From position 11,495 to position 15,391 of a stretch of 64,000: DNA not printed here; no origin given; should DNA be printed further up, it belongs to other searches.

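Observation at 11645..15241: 1198-aa cysteine-free, acidic, Thr/Ser/Asn-rich secreted protein: S-layer-like candidate inside a T2SS locus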

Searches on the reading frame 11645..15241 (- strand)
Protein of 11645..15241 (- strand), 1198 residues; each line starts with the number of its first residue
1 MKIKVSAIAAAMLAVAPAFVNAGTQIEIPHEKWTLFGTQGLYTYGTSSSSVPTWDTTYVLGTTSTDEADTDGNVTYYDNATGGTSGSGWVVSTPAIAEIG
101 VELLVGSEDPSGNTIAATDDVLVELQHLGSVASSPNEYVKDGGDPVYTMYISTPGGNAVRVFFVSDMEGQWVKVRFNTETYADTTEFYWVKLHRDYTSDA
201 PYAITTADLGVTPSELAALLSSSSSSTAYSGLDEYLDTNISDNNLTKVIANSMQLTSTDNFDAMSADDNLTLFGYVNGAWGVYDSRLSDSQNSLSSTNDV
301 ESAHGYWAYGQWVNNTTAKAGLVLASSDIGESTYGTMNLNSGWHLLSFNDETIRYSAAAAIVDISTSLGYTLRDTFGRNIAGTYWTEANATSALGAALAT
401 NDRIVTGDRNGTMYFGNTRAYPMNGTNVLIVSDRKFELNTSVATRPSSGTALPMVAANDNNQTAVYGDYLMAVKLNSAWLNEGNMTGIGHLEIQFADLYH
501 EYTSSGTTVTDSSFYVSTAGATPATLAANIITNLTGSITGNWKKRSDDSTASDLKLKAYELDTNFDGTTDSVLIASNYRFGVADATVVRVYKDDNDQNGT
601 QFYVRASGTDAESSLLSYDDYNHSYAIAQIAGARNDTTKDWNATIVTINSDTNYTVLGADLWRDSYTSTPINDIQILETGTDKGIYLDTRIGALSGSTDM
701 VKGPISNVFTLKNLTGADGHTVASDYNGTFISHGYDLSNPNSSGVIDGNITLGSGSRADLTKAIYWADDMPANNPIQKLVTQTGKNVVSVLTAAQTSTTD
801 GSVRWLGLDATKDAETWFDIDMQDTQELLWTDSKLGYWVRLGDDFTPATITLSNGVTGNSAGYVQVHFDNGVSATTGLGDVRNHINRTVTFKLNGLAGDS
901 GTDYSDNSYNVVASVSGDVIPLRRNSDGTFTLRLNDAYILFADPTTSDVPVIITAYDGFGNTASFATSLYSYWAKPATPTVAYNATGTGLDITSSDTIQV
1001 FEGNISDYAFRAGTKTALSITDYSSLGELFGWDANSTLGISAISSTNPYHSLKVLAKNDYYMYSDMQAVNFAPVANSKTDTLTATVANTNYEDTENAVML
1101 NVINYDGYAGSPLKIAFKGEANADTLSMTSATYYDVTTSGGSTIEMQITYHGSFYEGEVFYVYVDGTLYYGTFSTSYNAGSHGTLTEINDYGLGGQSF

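Call 5: search_protein_families(library=pfam, proteins=[window:11645-15241:-], max_evalue=0.01)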
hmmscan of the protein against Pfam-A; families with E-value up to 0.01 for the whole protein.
window:11645-15241:- (1198 aa): 0 families

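Call 6: search_protein_families(library=ncbifam, proteins=[window:11645-15241:-], max_evalue=0.01)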
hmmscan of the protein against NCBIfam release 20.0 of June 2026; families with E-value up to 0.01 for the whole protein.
window:11645-15241:- (1198 aa): 0 families

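Call 7: find_homologous_proteins(query=window:11645-15241:-)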
Query window:11645-15241:- (1198 aa): 1 proteins with E <= 0.001 among 8000 candidates.
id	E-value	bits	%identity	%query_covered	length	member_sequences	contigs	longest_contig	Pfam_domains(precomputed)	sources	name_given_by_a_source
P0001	0.0e+0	2641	100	100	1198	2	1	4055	-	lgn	-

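Call 8: search_solved_structures(query=window:11648-15241:-, max_evalue=1)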
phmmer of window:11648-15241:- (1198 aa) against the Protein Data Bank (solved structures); distinct sequences matched with E-value up to 1: 0.

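Call 17: find_encoding_contigs(protein=P0001, flank=10000)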
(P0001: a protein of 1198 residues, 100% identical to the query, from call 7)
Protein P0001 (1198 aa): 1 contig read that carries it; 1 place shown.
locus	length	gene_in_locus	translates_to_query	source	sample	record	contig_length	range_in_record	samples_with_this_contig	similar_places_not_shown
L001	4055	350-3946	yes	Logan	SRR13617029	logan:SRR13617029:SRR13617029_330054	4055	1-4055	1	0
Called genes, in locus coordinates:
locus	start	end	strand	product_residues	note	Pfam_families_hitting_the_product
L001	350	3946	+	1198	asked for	-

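Call 27: search_protein_representatives(protein=window:11648-15241:-)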
Query: 1198 residues. Proteins with E-value up to 0.001 (for the whole library): 39; up to 1e-10: 26; up to 1e-30: 9. The best 39 are listed.
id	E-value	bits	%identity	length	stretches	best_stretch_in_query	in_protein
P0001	0.0e+00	2641.0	100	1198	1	1-1198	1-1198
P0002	7.5e-98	345.2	38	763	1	426-1191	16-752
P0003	4.8e-70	253.2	42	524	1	616-1082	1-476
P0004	4.7e-63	230.0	32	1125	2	550-1196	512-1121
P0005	1.5e-46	175.3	30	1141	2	645-1185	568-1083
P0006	3.3e-39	151.0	28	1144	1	18-1178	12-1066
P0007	3.5e-35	137.7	28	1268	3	296-1012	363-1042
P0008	1.7e-34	135.5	28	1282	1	19-1077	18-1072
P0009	3.4e-33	131.1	29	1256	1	22-1188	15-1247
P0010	1.7e-27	112.2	30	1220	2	9-1009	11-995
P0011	2.3e-27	111.8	27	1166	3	220-444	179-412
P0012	5.6e-23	97.3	28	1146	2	224-1188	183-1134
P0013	7.1e-22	93.6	29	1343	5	747-1010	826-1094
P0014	1.2e-21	92.9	30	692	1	557-1175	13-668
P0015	3.6e-20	88.0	28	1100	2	234-1180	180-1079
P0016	3.9e-20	87.9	28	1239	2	727-1009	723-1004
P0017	6.0e-19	83.9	26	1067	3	227-487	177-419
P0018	6.9e-19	83.7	30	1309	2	12-1009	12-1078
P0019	2.9e-17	78.3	28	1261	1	38-1016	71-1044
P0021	1.7e-15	72.5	30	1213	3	264-596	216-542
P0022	1.8e-15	72.4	28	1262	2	30-614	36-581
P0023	5.1e-14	67.6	28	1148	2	217-1179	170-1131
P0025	2.0e-13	65.7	29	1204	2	136-650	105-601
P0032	1.1e-07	46.6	27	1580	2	528-1090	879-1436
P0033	2.7e-07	45.3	26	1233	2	222-686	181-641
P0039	2.3e-04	35.7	27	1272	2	157-477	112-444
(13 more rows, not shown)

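Call 30: predict_structure(protein=window:11648-15241:-)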
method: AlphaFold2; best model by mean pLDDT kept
length: 1198 residues; sequences in the alignment: 1
mean_pLDDT: 30.4   pTM: 0.26
mean pLDDT of the five models: 30.4, 26.2, 24.2, 23.6, 22.9
residues with pLDDT >= 90: 0; 70-90: 0; 50-70: 12; < 50: 1186
segments of 3 or more residues with pLDDT < 50: 1-419, 421-1153, 1162-1169, 1174-1176, 1178-1198
pLDDT, mean of each block of 10 residues (from residue 1): 25 30 27 26 25 29 28 26 27 28 26 30 26 29 37 38 39 41 38 33 32 40 37 41 33 26 26 27 25 27 26 24 23 24 25 24 24 26 25 28 27 31 26 23 27 26 24 28 28 28 27 30 38 35 29 25 30 26 29 38 29 25 24 28 25 25 27 28 26 25 26 28 25 30 29 31 33 36 33 30 32 38 40 41 42 38 40 33 38 39 34 34 42 34 27 25 29 26 28 25 26 26 30 29 26 24 27 27 31 32 30 34 30 35 40 49 46 47 40 32
secondary structure, 60 per line:
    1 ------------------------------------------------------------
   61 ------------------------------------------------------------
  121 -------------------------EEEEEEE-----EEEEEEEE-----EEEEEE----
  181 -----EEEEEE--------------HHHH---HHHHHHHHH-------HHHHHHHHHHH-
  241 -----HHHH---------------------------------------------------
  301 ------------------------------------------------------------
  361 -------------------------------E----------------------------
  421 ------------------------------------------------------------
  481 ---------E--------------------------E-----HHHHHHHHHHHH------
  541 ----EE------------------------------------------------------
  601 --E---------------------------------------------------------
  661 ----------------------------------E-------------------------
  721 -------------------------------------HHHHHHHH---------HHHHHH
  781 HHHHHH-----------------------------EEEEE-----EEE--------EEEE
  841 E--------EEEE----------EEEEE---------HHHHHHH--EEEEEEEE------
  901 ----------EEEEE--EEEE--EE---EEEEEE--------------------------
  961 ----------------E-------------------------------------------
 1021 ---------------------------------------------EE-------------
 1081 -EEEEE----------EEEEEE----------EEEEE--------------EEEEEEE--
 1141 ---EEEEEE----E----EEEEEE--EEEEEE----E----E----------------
elements in order (helices of 4 or more, strands of 3 or more residues): E146-152 E158-165 E171-176 E186-191 H206-209 H213-221 H229-239 H246-249 H523-534 H758-765 H775-786 E816-820 E826-828 E837-841 E850-853 E864-868 H878-884 E887-894 E911-915 E918-921 E929-934 E1082-1086 E1097-1102 E1113-1117 E1132-1138 E1144-1149 E1159-1164 E1167-1172

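Call 31: find_homologous_proteins(query=A1, max_evalue=0.00001)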
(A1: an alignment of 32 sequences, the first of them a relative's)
Query A1 (32 sequences) (1198 aa, profile of the alignment): 2 proteins with E <= 0.00001 among 8000 candidates.
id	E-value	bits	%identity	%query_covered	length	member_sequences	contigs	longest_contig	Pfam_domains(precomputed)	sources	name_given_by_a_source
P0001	6.3e-247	840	100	100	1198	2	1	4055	-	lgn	-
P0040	2.1e-181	623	23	24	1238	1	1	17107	-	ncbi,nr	ncbi:MAG: hypothetical protein Q7S59_06220 [Sulfurimonas sp.]|nr:hypothetical protein [Sulfurimonas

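Call 32: find_encoding_contigs(protein=P0040, flank=10000)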
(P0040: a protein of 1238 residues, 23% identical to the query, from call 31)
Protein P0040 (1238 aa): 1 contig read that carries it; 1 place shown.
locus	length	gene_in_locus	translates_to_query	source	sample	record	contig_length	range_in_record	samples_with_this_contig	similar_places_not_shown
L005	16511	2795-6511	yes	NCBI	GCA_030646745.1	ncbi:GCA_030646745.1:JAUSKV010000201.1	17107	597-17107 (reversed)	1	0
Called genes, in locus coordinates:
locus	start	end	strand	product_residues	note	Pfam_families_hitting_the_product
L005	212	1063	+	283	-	-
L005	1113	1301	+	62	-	-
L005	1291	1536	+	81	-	PF05016:ParE_toxin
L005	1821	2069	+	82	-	-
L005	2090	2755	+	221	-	-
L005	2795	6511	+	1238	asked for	-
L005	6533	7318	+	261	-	-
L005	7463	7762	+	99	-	PF02604:PhdYeFM_antitox (weak)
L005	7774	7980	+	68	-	-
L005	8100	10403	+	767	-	-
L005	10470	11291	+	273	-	-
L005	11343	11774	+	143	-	PF02169:LPP20 (weak)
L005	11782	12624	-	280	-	-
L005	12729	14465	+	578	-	PF02120:Flg_hook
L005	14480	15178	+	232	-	PF03963:FlgD, PF13860:FlgD_ig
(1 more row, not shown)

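Call 33: find_encoding_contigs(protein=P0009, flank=10000)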
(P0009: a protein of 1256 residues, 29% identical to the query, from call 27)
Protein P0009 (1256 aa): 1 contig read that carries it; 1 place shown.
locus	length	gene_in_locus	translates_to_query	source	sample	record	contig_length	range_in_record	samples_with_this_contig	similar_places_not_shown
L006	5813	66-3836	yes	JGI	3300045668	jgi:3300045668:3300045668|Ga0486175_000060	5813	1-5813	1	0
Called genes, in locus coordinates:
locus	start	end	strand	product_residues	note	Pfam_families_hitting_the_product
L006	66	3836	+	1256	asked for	-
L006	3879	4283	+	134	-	-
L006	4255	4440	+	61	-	-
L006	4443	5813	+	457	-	?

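Call 35: find_encoding_contigs(protein=P0004, flank=10000)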
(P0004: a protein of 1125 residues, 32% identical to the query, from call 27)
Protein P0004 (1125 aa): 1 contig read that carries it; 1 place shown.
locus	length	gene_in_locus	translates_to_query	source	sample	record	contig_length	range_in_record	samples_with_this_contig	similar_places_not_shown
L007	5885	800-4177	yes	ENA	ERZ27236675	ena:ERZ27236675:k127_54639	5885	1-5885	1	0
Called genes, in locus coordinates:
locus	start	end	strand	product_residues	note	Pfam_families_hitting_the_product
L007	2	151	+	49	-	?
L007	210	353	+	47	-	-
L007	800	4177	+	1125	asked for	-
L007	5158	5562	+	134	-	PF04519:Bactofilin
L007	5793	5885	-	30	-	?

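Call 36: find_encoding_contigs(protein=P0006, flank=10000)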
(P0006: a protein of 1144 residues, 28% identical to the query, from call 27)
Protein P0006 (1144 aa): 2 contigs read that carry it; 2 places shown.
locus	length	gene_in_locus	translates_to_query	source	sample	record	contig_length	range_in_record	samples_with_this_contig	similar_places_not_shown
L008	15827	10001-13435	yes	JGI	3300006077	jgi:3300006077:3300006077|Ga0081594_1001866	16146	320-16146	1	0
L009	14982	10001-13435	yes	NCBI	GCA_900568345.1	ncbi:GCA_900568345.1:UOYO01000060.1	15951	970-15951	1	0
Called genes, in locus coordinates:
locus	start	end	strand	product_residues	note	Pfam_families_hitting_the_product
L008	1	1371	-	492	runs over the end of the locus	PF00115:COX1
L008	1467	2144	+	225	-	PF00027:cNMP_binding (weak)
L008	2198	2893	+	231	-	PF13386:DsbD_2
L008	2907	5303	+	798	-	PF12156:ATPase-cat_bd (weak), PF00403:HMA, PF00122:E1-E2_ATPase, PF00702:Hydrolase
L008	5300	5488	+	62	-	-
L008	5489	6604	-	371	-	-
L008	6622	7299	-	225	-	-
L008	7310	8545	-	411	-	PF12704:MacB_PCD, PF02687:FtsX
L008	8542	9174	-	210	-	PF00005:ABC_tran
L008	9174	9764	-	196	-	-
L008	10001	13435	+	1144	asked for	-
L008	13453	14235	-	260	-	PF05690:ThiG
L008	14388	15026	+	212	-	-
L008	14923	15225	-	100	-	-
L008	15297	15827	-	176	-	?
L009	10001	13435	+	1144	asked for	-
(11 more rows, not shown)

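Call 39: search_solved_structures(query=A1, max_evalue=10, show_alignments=2)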
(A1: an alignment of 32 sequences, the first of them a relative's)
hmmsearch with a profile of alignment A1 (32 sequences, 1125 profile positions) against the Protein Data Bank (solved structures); distinct sequences matched with E-value up to 10: 3.
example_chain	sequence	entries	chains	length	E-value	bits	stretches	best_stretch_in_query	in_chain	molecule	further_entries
8d74_C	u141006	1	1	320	1.4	9.4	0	861-896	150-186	Ciliary neurotrophic factor receptor subunit alpha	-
8d7r_C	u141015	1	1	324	1.5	9.4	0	861-896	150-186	Ciliary neurotrophic factor receptor subunit alpha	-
8d7e_C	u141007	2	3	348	1.8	9.1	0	861-896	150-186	Ciliary neurotrophic factor receptor subunit alpha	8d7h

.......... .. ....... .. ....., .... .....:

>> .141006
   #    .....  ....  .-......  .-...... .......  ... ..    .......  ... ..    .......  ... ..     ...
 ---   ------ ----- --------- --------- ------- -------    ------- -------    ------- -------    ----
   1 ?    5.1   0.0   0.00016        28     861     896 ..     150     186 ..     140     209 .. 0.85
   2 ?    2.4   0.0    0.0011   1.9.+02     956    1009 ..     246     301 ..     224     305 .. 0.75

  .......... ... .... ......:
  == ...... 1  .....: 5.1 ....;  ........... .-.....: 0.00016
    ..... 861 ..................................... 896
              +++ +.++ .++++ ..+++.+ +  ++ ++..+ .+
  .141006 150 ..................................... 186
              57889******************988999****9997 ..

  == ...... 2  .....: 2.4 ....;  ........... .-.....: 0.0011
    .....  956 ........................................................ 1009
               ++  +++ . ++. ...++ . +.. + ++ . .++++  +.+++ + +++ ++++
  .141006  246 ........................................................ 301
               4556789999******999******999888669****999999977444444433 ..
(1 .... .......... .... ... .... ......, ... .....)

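Call 40: search_protein_families(library=pfam, alignment_id=A2, max_evalue=0.01)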
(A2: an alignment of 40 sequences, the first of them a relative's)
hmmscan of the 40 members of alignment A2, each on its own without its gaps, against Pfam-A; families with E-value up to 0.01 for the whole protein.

A. member 1, P0001 (1198 aa): 0 families

B. families by the number of members that match (of 40 scanned): 2 families
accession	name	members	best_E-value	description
PF07196.18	Flagellin_IN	1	0.0047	Flagellin hook IN motif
PF21464.2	flgE_D3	1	0.0066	Flagellar hook protein FlgE, D3 domain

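Call 51: list_cluster_members(proteins=[P0005, P0007, P0008, P0010, P0012, P0013, P0018, P0021, P0032, P0033])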
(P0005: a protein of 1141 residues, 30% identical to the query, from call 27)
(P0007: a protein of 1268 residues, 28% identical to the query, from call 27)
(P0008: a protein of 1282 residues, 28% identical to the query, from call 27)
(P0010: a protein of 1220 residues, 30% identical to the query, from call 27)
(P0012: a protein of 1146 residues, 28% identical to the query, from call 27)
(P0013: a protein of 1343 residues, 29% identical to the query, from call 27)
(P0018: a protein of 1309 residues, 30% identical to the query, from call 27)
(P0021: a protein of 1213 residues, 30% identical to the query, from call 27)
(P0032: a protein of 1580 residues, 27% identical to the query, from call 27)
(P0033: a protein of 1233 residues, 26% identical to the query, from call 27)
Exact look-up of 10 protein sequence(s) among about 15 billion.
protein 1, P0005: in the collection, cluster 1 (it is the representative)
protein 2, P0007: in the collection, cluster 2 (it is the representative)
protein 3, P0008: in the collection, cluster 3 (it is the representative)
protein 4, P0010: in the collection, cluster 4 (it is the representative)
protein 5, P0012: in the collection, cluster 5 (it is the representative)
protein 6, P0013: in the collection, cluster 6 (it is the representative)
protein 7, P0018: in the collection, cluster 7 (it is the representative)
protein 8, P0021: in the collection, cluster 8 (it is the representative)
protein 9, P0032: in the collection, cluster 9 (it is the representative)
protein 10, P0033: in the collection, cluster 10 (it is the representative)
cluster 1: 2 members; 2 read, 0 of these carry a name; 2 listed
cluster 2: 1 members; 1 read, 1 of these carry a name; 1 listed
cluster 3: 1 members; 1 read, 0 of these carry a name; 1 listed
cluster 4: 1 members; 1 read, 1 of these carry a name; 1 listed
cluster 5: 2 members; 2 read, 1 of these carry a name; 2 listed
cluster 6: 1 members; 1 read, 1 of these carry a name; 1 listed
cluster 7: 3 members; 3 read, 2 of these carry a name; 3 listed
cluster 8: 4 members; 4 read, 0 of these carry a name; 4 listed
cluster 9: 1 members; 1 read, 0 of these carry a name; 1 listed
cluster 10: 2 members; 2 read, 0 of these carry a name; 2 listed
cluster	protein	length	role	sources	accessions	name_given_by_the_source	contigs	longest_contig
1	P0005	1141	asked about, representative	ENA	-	-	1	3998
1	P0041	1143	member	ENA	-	-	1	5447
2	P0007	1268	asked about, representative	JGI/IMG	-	hypothetical protein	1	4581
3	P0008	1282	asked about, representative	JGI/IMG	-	-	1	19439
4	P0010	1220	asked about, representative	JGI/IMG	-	hypothetical protein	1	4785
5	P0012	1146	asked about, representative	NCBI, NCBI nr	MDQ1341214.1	MAG: putative cell-wall-anchored protein SasA motif [Campylobacterota bacterium] | putative cell-wall-anchored protein SasA motif [Campylobacterota bacterium]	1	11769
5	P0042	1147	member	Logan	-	-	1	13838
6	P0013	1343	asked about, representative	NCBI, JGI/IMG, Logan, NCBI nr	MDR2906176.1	MAG: hypothetical protein LBU73_09505 [Helicobacteraceae bacterium] | hypothetical protein | hypothetical protein [Helicobacteraceae bacterium]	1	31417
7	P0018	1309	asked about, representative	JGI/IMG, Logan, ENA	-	hypothetical protein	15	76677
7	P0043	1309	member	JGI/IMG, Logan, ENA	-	hypothetical protein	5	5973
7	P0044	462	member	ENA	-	-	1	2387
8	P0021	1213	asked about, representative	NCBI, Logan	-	-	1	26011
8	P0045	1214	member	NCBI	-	-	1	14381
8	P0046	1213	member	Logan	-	-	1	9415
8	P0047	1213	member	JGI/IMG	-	-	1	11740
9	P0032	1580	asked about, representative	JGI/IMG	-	-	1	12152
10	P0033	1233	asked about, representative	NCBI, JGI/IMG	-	-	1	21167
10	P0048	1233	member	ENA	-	-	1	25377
